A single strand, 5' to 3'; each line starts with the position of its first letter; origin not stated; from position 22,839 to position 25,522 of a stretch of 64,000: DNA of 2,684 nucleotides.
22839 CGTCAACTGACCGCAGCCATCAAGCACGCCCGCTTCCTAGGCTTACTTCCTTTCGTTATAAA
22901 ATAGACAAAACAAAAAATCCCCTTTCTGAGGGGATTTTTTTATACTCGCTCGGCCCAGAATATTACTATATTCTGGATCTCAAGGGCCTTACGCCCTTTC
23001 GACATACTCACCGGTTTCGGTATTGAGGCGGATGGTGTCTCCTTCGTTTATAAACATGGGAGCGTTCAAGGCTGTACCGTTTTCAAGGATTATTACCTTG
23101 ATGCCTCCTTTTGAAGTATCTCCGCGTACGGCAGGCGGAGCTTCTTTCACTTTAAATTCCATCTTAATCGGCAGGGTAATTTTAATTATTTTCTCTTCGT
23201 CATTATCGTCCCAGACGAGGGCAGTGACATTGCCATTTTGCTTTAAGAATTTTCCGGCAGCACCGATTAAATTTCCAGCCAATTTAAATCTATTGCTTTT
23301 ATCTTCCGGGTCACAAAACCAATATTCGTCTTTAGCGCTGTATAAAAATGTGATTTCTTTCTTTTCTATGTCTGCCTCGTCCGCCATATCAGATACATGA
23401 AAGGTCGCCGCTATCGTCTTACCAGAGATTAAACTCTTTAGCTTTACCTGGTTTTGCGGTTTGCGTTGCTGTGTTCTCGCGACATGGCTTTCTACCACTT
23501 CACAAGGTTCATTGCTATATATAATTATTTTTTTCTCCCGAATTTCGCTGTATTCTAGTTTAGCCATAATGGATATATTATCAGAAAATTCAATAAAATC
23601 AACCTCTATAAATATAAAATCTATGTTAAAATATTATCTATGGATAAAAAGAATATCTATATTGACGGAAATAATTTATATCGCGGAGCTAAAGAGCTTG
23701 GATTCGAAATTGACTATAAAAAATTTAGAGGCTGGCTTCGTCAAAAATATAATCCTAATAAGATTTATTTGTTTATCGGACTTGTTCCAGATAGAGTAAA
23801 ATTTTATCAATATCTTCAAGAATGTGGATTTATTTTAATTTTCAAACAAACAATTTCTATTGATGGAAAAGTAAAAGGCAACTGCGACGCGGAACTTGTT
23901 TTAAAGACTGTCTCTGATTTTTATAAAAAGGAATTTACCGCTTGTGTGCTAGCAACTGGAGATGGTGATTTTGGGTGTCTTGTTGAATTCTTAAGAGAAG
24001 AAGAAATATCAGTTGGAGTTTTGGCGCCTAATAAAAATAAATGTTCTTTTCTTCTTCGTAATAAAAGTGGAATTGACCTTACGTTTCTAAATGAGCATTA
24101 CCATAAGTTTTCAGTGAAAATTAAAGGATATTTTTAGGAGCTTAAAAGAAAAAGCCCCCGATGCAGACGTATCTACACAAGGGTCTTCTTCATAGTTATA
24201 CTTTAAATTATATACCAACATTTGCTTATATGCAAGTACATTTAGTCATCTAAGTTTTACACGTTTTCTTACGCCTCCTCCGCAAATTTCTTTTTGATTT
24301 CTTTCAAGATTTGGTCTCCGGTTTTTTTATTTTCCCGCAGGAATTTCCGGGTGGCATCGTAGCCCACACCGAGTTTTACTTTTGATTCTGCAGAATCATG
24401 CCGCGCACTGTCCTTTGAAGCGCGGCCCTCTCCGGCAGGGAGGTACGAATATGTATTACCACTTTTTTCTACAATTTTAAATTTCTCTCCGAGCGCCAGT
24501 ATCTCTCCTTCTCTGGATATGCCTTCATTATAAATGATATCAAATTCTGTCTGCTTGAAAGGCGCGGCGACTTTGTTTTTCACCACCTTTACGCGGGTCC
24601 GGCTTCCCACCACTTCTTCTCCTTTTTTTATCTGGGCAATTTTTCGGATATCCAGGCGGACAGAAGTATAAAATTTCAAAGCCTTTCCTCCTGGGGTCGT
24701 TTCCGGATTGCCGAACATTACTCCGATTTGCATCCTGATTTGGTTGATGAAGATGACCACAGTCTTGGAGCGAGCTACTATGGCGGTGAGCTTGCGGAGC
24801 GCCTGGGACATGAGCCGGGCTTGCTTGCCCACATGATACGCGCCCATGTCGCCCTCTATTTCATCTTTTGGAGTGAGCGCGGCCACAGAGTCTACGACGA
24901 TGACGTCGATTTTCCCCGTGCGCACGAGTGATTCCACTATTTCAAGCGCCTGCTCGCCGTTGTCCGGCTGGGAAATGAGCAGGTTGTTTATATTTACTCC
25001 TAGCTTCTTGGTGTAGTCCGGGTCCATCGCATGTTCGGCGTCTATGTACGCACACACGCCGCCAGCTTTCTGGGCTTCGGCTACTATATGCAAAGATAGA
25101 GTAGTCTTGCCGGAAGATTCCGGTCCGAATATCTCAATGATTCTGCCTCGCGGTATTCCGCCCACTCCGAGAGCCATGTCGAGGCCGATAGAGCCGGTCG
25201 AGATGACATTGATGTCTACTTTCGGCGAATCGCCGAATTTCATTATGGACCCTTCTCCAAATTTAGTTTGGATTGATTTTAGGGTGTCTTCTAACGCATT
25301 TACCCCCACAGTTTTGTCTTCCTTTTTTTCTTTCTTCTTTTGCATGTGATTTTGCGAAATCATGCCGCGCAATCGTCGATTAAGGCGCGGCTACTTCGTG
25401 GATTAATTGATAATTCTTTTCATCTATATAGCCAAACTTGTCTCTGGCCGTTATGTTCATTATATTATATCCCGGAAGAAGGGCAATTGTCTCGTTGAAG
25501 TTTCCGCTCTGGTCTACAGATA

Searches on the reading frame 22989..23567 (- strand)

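Call 19: search_protein_families(library=pfam, proteins=[window:22989-23567:-], max_evalue=0.01)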
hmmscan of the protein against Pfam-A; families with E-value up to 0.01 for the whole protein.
window:22989-23567:- (192 aa): 3 families
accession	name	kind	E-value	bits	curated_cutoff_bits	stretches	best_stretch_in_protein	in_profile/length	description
PF09285.17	Elong-fact-P_C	-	1.2e-19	70.2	25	1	137-191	2-56/56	Elongation factor P, C-terminal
PF08207.18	EFP_N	-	1.1e-06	29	23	1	7-61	3-57/58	Elongation factor P (EF-P) KOW-like domain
PF01132.26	EFP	-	5.4e-06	26.7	27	1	70-122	1-52/54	Elongation factor P (EF-P) OB domain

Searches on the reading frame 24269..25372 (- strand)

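Call 19: search_protein_families(library=pfam, proteins=[window:24269-25372:-], max_evalue=0.01)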
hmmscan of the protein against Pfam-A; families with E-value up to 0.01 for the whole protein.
window:24269-25372:- (367 aa): 10 families
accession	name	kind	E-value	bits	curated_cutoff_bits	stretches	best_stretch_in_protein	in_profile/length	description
PF00154.27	RecA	-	1e-137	458.2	27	1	26-286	2-262/262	recA bacterial DNA recombination protein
PF08423.17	Rad51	-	1.2e-12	48.1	22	1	54-245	5-212/244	Rad51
PF06745.19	ATPase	-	1.8e-07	31.2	26.6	1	58-133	2-79/231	KaiC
PF21096.2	RecA_C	-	3.8e-07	30.6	27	1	289-363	1-56/57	RecA C-terminal domain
PF01637.24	ATPase_2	-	1.7e-05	25.2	33.2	1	77-214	21-121/225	ATPase domain predominantly from Archaea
PF13481.12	AAA_25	-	0.00022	21.4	27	0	71-171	28-160/195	AAA domain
PF13401.12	AAA_22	-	0.00061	20.6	27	1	77-171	6-97/130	AAA domain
PF13191.12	AAA_16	-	0.00094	20.2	32.6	1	73-211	21-140/167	AAA ATPase domain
PF00005.33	ABC_tran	-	0.0015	19.5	25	0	73-130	8-67/137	ABC transporter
PF02283.22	CobU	-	0.0053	16.8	27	0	81-216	3-129/168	Cobinamide kinase / cobinamide phosphate guanyltransferase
